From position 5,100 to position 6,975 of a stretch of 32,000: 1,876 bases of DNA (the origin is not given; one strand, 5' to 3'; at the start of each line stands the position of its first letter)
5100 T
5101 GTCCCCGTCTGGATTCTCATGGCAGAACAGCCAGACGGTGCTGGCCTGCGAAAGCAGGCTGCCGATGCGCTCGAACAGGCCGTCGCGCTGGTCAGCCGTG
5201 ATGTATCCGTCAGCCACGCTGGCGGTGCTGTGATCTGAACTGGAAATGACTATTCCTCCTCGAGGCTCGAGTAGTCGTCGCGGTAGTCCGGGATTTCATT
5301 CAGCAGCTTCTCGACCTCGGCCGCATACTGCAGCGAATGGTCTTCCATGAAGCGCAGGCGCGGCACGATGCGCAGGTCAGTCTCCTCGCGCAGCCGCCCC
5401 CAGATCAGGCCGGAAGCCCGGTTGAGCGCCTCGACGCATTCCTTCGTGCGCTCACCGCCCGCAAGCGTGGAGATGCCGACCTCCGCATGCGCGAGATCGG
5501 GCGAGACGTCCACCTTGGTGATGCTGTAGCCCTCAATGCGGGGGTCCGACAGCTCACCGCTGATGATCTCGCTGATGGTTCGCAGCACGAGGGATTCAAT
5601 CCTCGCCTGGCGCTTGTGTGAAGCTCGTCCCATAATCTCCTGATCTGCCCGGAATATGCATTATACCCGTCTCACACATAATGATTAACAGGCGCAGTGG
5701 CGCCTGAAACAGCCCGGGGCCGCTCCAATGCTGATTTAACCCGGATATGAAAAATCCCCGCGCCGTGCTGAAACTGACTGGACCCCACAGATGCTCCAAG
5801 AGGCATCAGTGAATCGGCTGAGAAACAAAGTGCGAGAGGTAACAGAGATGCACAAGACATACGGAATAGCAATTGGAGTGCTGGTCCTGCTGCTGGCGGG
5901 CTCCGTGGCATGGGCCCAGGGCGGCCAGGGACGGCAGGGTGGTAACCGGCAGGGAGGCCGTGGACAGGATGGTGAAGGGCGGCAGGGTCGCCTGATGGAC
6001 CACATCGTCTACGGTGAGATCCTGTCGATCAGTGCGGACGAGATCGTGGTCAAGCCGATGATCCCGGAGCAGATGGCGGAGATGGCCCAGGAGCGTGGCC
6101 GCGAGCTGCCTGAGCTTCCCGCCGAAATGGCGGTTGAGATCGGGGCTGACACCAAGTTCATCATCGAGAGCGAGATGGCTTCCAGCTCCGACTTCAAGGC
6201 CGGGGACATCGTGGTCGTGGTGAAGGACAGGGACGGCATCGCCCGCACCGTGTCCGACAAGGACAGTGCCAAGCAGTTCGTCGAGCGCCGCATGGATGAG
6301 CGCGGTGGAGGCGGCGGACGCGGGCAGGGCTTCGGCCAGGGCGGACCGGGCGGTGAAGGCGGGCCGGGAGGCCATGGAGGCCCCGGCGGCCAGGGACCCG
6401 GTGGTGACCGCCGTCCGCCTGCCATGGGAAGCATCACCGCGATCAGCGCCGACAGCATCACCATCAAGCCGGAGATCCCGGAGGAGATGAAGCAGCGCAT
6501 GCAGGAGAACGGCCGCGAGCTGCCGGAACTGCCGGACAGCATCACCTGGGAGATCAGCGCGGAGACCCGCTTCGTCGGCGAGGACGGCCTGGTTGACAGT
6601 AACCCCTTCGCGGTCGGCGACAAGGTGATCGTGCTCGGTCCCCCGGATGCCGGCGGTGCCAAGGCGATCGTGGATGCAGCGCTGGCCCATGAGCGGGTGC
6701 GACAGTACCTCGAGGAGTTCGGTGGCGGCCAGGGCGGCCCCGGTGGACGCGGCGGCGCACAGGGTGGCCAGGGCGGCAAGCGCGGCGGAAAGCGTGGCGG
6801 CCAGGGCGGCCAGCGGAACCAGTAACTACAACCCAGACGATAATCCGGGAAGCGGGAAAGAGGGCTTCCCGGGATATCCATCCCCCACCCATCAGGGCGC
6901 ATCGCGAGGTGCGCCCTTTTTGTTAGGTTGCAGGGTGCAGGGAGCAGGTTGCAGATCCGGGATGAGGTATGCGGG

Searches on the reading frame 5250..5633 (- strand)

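Call 12: search_protein_families(library=pfam, proteins=[window:5250-5633:-])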
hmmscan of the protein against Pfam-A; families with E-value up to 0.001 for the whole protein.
window:5250-5633:- (127 aa): 1 family
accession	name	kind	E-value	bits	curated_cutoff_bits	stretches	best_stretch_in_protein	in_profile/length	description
PF02033.23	RBFA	-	3.8e-27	95.1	34.7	1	8-111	1-105/105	Ribosome-binding factor A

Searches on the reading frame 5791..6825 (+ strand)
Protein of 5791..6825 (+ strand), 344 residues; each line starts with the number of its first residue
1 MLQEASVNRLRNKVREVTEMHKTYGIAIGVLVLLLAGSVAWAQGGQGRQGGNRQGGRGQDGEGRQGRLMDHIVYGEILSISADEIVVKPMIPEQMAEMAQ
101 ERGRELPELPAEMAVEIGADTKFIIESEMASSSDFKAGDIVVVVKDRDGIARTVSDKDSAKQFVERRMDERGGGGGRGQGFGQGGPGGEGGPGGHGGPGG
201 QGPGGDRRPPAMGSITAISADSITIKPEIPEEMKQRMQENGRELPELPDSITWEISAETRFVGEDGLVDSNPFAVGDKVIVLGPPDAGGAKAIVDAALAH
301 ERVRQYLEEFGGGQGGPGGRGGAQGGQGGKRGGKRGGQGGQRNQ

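Call 12: search_protein_families(library=pfam, proteins=[window:5791-6825:+])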
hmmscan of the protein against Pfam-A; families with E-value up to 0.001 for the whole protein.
window:5791-6825:+ (344 aa): 1 family
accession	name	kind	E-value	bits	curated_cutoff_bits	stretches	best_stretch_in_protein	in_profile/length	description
PF18914.6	DUF5666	-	4.9e-05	24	27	0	213-289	2-52/60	Domain of unknown function (DUF5666)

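Call 54: search_protein_families(library=ncbifam, proteins=[window:5791-6825:+])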
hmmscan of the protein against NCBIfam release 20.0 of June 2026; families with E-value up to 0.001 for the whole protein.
window:5791-6825:+ (344 aa): 0 families
